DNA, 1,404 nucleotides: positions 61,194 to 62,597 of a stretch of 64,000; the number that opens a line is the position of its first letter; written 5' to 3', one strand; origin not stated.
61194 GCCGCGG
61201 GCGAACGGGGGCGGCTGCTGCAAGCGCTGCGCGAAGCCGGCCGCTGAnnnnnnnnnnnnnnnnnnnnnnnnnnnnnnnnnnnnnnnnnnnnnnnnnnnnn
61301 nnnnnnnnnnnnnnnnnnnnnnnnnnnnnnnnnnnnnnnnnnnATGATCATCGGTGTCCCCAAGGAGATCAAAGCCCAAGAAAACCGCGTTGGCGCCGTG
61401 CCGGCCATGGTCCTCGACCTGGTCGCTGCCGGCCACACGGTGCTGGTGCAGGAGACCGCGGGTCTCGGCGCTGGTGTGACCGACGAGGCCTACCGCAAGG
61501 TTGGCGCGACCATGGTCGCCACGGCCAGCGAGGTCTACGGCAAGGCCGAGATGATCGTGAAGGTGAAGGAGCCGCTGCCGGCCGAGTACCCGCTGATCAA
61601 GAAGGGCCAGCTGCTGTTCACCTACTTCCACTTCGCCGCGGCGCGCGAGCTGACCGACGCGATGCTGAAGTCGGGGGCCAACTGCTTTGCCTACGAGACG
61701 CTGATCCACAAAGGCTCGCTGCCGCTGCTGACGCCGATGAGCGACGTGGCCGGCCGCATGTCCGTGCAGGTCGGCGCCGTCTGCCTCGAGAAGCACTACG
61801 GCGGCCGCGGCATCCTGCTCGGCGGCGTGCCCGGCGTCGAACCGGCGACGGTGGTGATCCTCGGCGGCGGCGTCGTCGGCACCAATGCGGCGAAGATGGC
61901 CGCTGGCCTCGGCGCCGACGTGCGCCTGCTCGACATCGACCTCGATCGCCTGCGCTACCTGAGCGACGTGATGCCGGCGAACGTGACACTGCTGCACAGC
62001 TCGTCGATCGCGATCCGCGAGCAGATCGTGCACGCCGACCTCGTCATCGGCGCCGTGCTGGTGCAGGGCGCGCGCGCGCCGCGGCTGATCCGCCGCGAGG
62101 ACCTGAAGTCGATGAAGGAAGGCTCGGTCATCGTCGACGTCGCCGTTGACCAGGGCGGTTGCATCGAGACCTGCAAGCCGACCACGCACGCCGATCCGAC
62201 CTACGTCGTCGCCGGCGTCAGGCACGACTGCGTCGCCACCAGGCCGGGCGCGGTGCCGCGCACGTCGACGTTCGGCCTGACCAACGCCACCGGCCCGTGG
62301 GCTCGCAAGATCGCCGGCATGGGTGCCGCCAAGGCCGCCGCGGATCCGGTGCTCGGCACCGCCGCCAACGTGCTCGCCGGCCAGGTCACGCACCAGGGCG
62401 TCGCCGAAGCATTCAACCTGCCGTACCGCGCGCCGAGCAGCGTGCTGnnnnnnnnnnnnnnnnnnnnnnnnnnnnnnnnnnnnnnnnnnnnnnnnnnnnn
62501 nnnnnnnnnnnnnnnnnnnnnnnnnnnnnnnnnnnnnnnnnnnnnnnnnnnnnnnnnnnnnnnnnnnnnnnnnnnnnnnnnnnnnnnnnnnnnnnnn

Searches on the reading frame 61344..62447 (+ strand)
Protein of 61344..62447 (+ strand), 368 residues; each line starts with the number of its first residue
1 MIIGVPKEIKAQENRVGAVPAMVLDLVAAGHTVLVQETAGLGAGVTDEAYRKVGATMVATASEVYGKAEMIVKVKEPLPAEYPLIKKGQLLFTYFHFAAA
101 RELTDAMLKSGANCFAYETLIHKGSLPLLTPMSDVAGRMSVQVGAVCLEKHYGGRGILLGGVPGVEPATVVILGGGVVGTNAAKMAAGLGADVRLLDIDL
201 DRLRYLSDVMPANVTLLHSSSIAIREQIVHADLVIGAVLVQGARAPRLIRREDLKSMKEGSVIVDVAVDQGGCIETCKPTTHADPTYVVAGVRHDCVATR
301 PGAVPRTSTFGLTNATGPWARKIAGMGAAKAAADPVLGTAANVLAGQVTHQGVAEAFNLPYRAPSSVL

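Call 84: search_protein_families(library=pfam, proteins=[window:61344-62447:+], max_evalue=0.001)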
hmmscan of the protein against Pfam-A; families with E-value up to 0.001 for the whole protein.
window:61344-62447:+ (368 aa): 3 families
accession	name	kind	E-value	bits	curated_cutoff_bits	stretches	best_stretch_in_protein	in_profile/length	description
PF01262.27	AlaDh_PNT_C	-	7e-76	254.8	23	1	140-351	1-214/214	Alanine dehydrogenase/PNT, C-terminal domain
PF05222.21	AlaDh_PNT_N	-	1.7e-45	155.1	30.4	1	4-136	1-136/136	Alanine dehydrogenase/PNT, N-terminal domain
PF02826.25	2-Hacid_dh_C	-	1.2e-05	25.2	25.1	1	166-267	35-127/178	D-isomer specific 2-hydroxyacid dehydrogenase, NAD binding domain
